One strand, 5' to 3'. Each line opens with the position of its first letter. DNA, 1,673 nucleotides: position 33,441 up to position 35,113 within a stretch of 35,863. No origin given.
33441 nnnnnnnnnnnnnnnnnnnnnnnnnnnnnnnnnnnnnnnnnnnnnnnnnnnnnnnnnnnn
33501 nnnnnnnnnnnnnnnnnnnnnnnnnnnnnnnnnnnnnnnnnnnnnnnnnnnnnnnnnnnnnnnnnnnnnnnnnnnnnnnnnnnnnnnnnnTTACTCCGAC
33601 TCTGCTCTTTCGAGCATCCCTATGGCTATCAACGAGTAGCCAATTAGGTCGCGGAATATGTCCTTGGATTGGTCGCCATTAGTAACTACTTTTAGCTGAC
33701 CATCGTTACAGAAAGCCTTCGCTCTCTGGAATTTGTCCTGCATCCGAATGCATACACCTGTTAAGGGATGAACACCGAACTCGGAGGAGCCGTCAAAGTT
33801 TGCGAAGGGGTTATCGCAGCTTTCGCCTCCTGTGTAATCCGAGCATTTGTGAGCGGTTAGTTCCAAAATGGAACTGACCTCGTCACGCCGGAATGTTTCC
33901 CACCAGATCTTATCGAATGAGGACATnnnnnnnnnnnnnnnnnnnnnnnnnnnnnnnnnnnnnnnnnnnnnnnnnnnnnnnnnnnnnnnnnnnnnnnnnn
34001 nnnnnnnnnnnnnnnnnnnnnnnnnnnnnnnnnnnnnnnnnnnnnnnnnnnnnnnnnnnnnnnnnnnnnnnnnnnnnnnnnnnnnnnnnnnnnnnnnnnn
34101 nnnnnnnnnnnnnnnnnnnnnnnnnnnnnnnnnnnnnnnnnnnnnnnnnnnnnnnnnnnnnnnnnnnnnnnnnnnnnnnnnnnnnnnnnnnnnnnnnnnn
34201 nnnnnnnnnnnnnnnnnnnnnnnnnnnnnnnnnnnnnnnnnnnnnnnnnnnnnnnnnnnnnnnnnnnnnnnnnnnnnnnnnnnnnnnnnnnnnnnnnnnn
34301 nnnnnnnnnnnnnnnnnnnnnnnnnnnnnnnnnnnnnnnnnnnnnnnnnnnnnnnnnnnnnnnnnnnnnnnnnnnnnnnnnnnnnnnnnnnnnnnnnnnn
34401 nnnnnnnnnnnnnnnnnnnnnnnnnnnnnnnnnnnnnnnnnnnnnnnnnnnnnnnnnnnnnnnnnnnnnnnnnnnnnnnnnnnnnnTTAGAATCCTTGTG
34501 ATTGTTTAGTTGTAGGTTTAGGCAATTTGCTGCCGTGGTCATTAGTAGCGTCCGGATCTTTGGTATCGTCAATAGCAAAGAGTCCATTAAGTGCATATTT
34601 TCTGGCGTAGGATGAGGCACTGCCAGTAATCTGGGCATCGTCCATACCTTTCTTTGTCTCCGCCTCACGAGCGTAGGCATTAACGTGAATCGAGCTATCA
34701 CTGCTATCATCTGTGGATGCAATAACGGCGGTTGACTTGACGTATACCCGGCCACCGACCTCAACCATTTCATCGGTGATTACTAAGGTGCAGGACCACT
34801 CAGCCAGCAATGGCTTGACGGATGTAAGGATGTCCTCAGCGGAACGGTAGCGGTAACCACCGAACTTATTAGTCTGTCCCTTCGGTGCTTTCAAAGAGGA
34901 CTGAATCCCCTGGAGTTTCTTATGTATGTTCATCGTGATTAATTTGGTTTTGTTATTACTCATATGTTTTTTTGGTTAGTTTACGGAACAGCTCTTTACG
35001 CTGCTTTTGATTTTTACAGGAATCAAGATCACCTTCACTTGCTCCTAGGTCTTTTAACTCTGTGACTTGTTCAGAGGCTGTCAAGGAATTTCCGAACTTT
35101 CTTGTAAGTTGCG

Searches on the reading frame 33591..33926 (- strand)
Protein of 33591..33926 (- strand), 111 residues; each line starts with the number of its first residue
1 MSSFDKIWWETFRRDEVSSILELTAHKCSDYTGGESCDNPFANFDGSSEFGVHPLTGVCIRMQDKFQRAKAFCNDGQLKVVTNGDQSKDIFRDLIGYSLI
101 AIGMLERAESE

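Call 36: search_protein_families(library=phrogs, proteins=[window:33591-33926:-], max_evalue=0.001)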
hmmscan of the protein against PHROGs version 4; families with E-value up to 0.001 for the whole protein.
window:33591-33926:- (111 aa): 1 family
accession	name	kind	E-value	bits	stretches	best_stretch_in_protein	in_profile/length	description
phrog_1485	-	unknown function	1.3e-07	32.3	1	19-109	28-104/238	-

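Call 71: search_protein_families(library=pfam, proteins=[window:33591-33926:-], max_evalue=0.001)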
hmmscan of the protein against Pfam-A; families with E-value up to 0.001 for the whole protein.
window:33591-33926:- (111 aa): 0 families

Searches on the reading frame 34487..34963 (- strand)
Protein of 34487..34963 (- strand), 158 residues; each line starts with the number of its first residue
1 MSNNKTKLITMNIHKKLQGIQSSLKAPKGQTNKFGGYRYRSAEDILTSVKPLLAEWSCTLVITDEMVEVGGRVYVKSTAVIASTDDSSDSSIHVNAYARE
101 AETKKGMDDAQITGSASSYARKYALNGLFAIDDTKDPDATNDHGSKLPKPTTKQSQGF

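Call 36: search_protein_families(library=phrogs, proteins=[window:34487-34963:-], max_evalue=0.001)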
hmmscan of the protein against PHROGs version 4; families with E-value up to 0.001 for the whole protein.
window:34487-34963:- (158 aa): 4 families
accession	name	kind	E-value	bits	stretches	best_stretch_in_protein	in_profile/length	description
phrog_155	-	DNA, RNA and nucleotide metabolism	1.4e-44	154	1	10-154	65-207/308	Erf-like ssDNA annealing protein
phrog_2324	-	DNA, RNA and nucleotide metabolism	1.4e-14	55.1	1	5-154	3-143/193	Erf-like ssDNA annealing protein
phrog_10003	-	other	1.6e-05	25.5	1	107-154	136-183/297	recombinase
phrog_37640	-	unknown function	4.4e-05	24.6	1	107-154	28-75/169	-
